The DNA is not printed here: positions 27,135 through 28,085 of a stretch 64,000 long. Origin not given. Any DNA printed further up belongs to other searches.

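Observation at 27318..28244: Minimal GHKL-ATPase + STAS-like (DUF4325-type) two-gene module without a sigma factor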

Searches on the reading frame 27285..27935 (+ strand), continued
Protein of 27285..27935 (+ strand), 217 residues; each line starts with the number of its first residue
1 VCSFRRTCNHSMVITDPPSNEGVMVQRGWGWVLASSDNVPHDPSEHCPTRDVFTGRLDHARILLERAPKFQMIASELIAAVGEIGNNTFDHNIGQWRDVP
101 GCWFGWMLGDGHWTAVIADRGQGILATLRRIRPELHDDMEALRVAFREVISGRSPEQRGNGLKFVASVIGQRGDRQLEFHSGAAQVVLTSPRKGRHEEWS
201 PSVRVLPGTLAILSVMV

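Call 20: find_related_loci(query=A1, collection=genome_contigs, flank=6000)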
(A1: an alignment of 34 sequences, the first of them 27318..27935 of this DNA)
Query A1 (206 aa) in genome_contigs; peptide patterns used: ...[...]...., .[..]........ (x = any residue, [..] = any of these).
600 stretches matched a pattern (row limit reached: there are more); 553 encode a relative of the query (tblastn E <= 1e-3); the best 80 are kept; 80 distinct loci.
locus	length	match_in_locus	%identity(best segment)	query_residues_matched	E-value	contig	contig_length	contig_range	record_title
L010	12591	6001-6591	45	1-203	4e-51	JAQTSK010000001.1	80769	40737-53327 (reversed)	MAG: Candidatus Peribacteraceae bacterium isolate STB_185 NODE_639_length_80769_cov_4.134806_Sandtown_B, whole genome sh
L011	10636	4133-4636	44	10-180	2e-48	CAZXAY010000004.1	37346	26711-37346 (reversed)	MAG TPA_asm: uncultured Candidatus Saccharibacteria bacterium isolate SRP011637_co1_138 genome assembly, contig: NODE_22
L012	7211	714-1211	47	31-203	3e-48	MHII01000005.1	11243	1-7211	MAG: Candidatus Buchananbacteria bacterium RIFCSPHIGHO2_02_FULL_39_17 rifcsphigho2_02_scaffold_12623, whole genome shotg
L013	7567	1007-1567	43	13-204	2e-48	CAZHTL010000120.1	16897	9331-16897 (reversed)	MAG TPA_asm: uncultured Bdellovibrionales bacterium isolate SRP231805_co4_149 genome assembly, contig: k141_400986, whol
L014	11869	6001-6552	43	15-203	2e-46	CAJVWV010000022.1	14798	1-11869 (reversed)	TPA_asm: uncultured bacterium isolate DRR093004_bin.4_MetaBAT_v2.12.1_MAG genome assembly, contig: NODE_2296_length_1479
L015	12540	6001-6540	43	17-204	2e-45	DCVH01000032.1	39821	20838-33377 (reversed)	MAG TPA_asm: Patescibacteria group bacterium UBA2193 UBA2193_contig_13614, whole genome shotgun sequence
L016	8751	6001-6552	47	13-202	2e-45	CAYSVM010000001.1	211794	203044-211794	MAG TPA_asm: uncultured Candidatus Saccharibacteria bacterium isolate SRP257756_co1_44 genome assembly, contig: NODE_7_l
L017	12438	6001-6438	52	29-177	2e-45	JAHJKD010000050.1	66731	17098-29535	MAG: Patescibacteria group bacterium isolate Modern_marine_rock_biofilm.mb.65 Modern_marine_rock.mb.65_k141_812998, whol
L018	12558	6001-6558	44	9-202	3e-45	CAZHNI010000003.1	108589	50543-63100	MAG TPA_asm: uncultured Gammaproteobacteria bacterium isolate SRP257259_co1_325 genome assembly, contig: NODE_148_length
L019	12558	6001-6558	46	12-203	3e-45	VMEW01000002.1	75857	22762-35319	MAG: Candidatus Peregrinibacteria bacterium Greene0416_19 Greene041619_scaffold_314, whole genome shotgun sequence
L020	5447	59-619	42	10-204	8e-45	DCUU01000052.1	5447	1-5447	MAG TPA_asm: Candidatus Moranbacteria bacterium UBA2206 UBA2206_contig_41431, whole genome shotgun sequence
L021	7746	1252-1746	44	5-172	8e-45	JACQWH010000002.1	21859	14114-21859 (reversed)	MAG: Candidatus Uhrbacteria bacterium isolate NC_groundwater_1484_Ag_S-0.65um_49_37 S_p65_S5_coassembly_k141_340917, who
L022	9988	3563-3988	53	33-177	5e-45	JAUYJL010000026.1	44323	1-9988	MAG: Candidatus Peregrinibacteria bacterium isolate C24_metabat.bin.136 C24_k141_238910, whole genome shotgun sequence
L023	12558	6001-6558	45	13-203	2e-44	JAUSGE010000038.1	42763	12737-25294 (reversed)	MAG: bacterium isolate E14_metabat.bin.105 E14_k141_1554436, whole genome shotgun sequence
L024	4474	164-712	45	17-204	2e-44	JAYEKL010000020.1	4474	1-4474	MAG: Patescibacteria group bacterium isolate MAG138 MAG138_20, whole genome shotgun sequence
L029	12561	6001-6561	41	13-204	1e-43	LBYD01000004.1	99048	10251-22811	MAG: Candidatus Moranbacteria bacterium GW2011_GWC2_40_12 UT79_C0004, whole genome shotgun sequence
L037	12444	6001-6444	51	29-177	4e-43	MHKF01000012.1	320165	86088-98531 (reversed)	MAG: Candidatus Kerfeldbacteria bacterium RIFCSPLOWO2_02_FULL_42_19 rifcsplowo2_02_scaffold_40, whole genome shotgun seq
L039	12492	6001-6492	46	36-203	4e-43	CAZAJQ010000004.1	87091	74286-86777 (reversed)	MAG TPA_asm: uncultured Gammaproteobacteria bacterium isolate binchicken_co38_603 genome assembly, contig: NODE_678_leng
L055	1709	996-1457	49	20-177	8e-43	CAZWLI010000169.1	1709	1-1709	MAG TPA_asm: uncultured Candidatus Peribacteria bacterium isolate binchicken_co203_124 genome assembly, contig: k141_136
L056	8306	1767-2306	45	20-203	5e-42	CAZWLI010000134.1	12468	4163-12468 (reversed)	MAG TPA_asm: uncultured Candidatus Peribacteria bacterium isolate binchicken_co203_124 genome assembly, contig: k141_358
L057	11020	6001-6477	45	13-175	5e-42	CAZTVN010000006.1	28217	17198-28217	MAG TPA_asm: uncultured Candidatus Peribacteria bacterium isolate binchicken_co213_143 genome assembly, contig: NODE_257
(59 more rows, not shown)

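Call 25: fold_search(model_id=the predicted structure, library=pdb)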
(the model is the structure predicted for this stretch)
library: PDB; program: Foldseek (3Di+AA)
matches with E <= 10: 1443; with E <= 0.001: 164
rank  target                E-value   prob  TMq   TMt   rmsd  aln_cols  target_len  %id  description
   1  8kgs                  3.6e-06  1.00  0.39  0.23   6.4       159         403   18  Structure of African swine fever virus topoisomerase II in complex with dsDNA (released 2024-04-03)
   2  8kgn_B                3.6e-06  1.00  0.39  0.09   6.4       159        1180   18  Structure of African swine fever virus topoisomerase II in complex with dsDNA (released 2024-04-03)
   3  8kgm_A                3.6e-06  1.00  0.39  0.09   6.4       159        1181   18  Structure of African swine fever virus topoisomerase II in complex with dsDNA (released 2024-04-03)
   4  8kgm_B                3.6e-06  1.00  0.39  0.09   6.4       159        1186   18  Structure of African swine fever virus topoisomerase II in complex with dsDNA (released 2024-04-03)
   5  8kgn_A                3.6e-06  1.00  0.39  0.09   6.4       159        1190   18  Structure of African swine fever virus topoisomerase II in complex with dsDNA (released 2024-04-03)
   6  8wwo_A                7.6e-06  1.00  0.38  0.22   6.5       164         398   17  Crystal structure of the AFSV topoisomerase ATPase domain in complex with AMPPNP (released 2024-02-21)
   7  8ja1                  9.7e-06  1.00  0.36  0.22   6.7       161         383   16  ASFV Topoisomerase ATPase domain in complex with AMP-PNP and Mg2+ (oxidized form) (released 2024-02-07)
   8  8xrh                  1.0e-05  1.00  0.39  0.23   6.4       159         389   17  The crystal structure of AsfvTopII ATPase domain in complex with AMPPNP (released 2024-08-07)
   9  8xrg                  1.0e-05  1.00  0.39  0.23   6.4       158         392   17  The crystal structure of AsfvTopII ATPase domain in complex with ADP (released 2024-08-07)
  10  8kgt                  1.1e-05  1.00  0.39  0.23   6.4       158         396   18  Structure of African swine fever virus topoisomerase II in complex with dsDNA (released 2024-04-03)
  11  8ja2                  2.6e-05  1.00  0.37  0.22   6.5       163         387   16  ASFV Topoisomerase ATPase domain in complex with AMP-PNP and Mg2+ (released 2024-02-07)
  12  8yik                  2.6e-05  1.00  0.37  0.22   6.7       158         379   16  pP1192R-ATPase-domain (released 2024-09-18)
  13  1kij_A                8.7e-05  1.00  0.38  0.23   5.4       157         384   18  Crystal structure of the 43K ATPase domain of Thermus thermophilus gyrase B in complex with novobiocin (released 2002-06-03)
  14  3crl_B                1.4e-04  1.00  0.40  0.23  10.6       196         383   15  Crystal structure of the PDHK2-L2 complex. (released 2008-04-29)
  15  6lio_B                1.4e-04  1.00  0.42  0.25  16.9       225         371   16  Crystal structure of human PDK2 complexed with GM67520 (released 2020-09-30)
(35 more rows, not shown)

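Call 32: search_protein_families(library=pfam, alignment_id=A2, max_evalue=0.0001)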
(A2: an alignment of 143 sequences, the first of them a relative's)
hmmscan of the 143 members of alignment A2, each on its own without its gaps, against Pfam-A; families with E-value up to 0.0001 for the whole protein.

A. member 1, L010:4234-5913:+ (560 aa): 0 families

B. families by the number of members that match (of 143 scanned): 184 families (the first 25 are shown)
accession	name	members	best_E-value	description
PF08843.17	AbiEii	3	7.5e-18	Nucleotidyl transferase AbiEii toxin, Type IV TA system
PF01978.25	TrmB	3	3.4e-14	Sugar-specific transcriptional regulator TrmB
PF03486.20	HI0933_like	2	5.3e-70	HI0933-like protein Rossmann domain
PF02800.25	Gp_dh_C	2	2e-69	Glyceraldehyde 3-phosphate dehydrogenase, C-terminal domain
PF03483.22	B3_4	2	2.7e-66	B3/4 domain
PF00044.30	Gp_dh_N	2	5.6e-38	Glyceraldehyde 3-phosphate dehydrogenase, NAD binding domain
PF17759.6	tRNA_synthFbeta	2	3.2e-34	Phenylalanyl tRNA synthetase beta chain CLM domain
PF22780.1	HI0933_like_1st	2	3.8e-31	HI0933-like protein barrel and H2TH domain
PF13662.12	Toprim_4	2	2.6e-25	Toprim domain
PF01628.27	HrcA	2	2.1e-23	HrcA protein C terminal domain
PF03147.19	FDX-ACB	2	1e-21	Ferredoxin-fold anticodon binding domain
PF03484.21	B5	2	1.9e-21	tRNA synthetase B5 domain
PF01588.26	tRNA_bind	2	2.4e-21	Putative tRNA binding domain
PF13673.13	Acetyltransf_10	2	9.6e-19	Acetyltransferase (GNAT) domain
PF00293.34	NUDIX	2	8.9e-18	NUDIX domain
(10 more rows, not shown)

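Call 41: find_encoding_contigs(protein=P0002, flank=5000, max_places=2)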
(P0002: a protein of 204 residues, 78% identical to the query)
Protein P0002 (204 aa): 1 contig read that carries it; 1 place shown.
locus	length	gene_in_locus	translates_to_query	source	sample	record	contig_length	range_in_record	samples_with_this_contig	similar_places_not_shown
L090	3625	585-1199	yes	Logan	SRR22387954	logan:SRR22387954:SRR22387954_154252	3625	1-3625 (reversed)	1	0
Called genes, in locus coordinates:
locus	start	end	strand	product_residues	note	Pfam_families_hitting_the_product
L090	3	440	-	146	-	?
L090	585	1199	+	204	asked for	-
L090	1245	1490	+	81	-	PF14213:DUF4325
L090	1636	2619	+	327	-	-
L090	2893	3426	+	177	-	-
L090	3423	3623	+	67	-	?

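Call 42: find_encoding_contigs(protein=P0004, flank=5000, max_places=2)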
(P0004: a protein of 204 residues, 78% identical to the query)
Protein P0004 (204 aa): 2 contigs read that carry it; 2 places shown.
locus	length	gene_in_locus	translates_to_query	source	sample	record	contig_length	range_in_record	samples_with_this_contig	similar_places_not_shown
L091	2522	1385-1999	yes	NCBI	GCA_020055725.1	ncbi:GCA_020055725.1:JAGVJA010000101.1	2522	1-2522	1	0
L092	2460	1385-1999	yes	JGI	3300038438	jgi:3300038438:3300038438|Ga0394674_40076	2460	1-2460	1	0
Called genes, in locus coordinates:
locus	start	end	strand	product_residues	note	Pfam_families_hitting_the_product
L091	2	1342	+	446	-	?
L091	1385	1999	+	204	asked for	-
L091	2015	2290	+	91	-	PF14213:DUF4325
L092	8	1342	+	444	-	PF04932:Wzy_C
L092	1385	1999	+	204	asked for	-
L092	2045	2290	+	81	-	PF14213:DUF4325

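Call 43: find_encoding_contigs(protein=P0015, flank=6000, max_places=2)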
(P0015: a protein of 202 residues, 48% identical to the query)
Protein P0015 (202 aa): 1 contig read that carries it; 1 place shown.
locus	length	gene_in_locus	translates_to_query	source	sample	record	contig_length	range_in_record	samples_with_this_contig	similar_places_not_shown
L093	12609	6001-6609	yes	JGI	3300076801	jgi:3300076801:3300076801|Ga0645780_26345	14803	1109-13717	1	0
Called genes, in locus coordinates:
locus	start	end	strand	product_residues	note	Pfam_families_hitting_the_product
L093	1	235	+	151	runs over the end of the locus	-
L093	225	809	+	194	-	PF02811:PHP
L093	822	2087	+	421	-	PF07733:DNA_pol3_alpha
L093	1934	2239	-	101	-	-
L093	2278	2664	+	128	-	-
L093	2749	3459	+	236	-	PF14579:HHH_6, PF01336:tRNA_anti-codon (weak)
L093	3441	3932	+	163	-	-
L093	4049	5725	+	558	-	-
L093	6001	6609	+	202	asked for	-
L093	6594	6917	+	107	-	PF14213:DUF4325 (weak)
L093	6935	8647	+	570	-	-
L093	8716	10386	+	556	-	-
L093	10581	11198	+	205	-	PF01300:Sua5_yciO_yrdC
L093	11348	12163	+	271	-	PF13555:AAA_29 (faint), PF00005:ABC_tran, PF02463:SMC_N (faint)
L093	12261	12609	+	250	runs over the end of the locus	PF04402:SIMPL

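Call 57: search_protein_families(library=pfam, alignment_id=A4, max_evalue=0.001)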
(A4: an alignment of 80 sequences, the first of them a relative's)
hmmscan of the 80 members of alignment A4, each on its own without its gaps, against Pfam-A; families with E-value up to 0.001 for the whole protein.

A. member 1, L010:6001-6603:+ (201 aa): 0 families

B. families by the number of members that match (of 80 scanned): 21 families
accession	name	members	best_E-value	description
PF13411.12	MerR_1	33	1.3e-12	MerR HTH family regulatory protein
PF00376.29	MerR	32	1.9e-14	MerR family regulatory protein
PF12728.13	HTH_17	32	1.2e-10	Helix-turn-helix domain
PF13412.12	HTH_24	7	1.6e-10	Winged helix-turn-helix DNA-binding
PF12802.13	MarR_2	6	8.1e-07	MarR family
PF13581.12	HATPase_c_2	5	7.8e-05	Histidine kinase-like ATPase domain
PF01047.28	MarR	3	5.1e-07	MarR family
PF08279.18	HTH_11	3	6.9e-07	HTH domain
PF21531.3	Rv2175c_wHTH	3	0.00015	DNA-binding protein Rv2175c, wHTH domain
PF12840.13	HTH_20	2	0.00018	Helix-turn-helix domain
PF13551.12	HTH_29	2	0.00034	Winged helix-turn helix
PF01022.26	HTH_5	1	0.00012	Bacterial regulatory protein, arsR family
PF08220.18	HTH_DeoR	1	0.00013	DeoR-like helix-turn-helix domain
PF04703.18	FaeA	1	0.00017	FaeA-like protein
PF21476.4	PF0610-like_N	1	0.00018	PF0610-like, N-terminal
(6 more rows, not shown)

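Call 63: list_cluster_members(proteins=[window:27285-27935:+, window:27354-27935:+, P0121, P0004, P0016, P0083])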
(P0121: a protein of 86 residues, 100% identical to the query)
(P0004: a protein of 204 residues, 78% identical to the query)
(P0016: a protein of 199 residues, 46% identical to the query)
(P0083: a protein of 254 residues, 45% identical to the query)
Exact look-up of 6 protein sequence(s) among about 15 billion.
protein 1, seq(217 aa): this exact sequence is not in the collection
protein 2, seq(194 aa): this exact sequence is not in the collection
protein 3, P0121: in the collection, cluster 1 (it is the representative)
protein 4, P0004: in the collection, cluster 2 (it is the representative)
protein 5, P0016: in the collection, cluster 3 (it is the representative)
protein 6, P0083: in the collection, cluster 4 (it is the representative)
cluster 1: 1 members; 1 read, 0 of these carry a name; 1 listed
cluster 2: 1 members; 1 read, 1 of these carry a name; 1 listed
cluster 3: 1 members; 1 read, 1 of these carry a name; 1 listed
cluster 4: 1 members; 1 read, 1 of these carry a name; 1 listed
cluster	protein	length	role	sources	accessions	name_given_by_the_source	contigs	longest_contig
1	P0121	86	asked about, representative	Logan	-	-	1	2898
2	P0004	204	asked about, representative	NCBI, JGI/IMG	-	hypothetical protein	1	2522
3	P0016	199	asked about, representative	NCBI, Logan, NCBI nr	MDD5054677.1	MAG: hypothetical protein PHZ00_00225 [Candidatus Peribacteraceae bacterium] | hypothetical protein [Candidatus Peribacteraceae bacterium]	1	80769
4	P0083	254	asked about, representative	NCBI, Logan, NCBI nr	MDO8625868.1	MAG: winged helix-turn-helix transcriptional regulator [Candidatus Magasanikbacteria ... | winged helix-turn-helix transcriptional regulator [Candidatus Magasanikbacteria bacterium]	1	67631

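Call 73: search_protein_families(library=padloc, alignment_id=A2, max_evalue=0.00001)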
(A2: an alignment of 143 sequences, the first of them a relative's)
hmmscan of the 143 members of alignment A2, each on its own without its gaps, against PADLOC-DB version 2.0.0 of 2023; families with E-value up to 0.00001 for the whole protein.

A. member 1, L010:4234-5913:+ (560 aa): 0 families

B. families by the number of members that match (of 143 scanned): 118 families (the first 25 are shown)
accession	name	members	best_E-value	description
PDLC04134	mad2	2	9.7e-19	mads_2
PDLC02307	AbiEii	2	3.1e-14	AbiEii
PDLC02304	AbiEii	2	2.9e-11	AbiEii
PDLC02298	AbiEii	2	5.9e-10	AbiEii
PDLC00943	Cas4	2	1.6e-09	CRISPR-associated protein Cas4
PDLC02296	AbiEii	2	2e-09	AbiEii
PDLC02294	AbiEii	2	2.5e-09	AbiEii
PDLC01250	Cas4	2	3.4e-09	"CAS-I,CAS-II,CAS-III,CAS-IV,CAS-V,CAS-VI; acquisition_associated"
PDLC01447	Cas4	2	3.9e-09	"CAS-I,CAS-II,CAS-III,CAS-IV,CAS-V,CAS-VI; acquisition_associated"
PDLC02328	AbiEii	2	5.6e-09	AbiEii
PDLC01434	CasR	2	9.4e-08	"CAS-I,CAS-II,CAS-III,CAS-IV,CAS-V,CAS-VI; associated_signaling"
PDLC02313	AbiEii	2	9.6e-08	AbiEii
PDLC01268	CasR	2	3.7e-07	"CAS-I,CAS-II,CAS-III,CAS-IV,CAS-V,CAS-VI; associated_signaling"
PDLC01438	Csa3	2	8.5e-07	"CAS-I,CAS-II,CAS-III,CAS-IV,CAS-V,CAS-VI; associated_signaling"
PDLC03297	MTase_II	1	1.1e-119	Type II methyltransferase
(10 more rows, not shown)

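Call 74: find_related_loci(query=A1, collection=viral_contigs, flank=6000)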
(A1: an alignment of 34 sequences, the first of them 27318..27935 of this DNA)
Query A1 (206 aa) in viral_contigs; peptide patterns used: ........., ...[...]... (x = any residue, [..] = any of these).
26 stretches matched a pattern; 1 encode a relative of the query (tblastn E <= 1e-3); 1 distinct loci.
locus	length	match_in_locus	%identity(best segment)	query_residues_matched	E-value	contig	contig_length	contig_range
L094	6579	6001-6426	46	35-179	4e-38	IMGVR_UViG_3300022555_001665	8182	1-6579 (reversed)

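Call 75: search_dna_similar(query=window:27318-27935:+, collection=phages, mode=protein, max_evalue=0.001)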
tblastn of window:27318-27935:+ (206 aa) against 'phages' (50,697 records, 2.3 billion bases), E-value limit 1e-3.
No match.

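Call 76: search_dna_similar(query=window:27318-27935:+, collection=plasmids, mode=protein, max_evalue=0.001)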
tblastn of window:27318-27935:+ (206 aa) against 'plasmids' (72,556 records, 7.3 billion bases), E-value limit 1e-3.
No match.
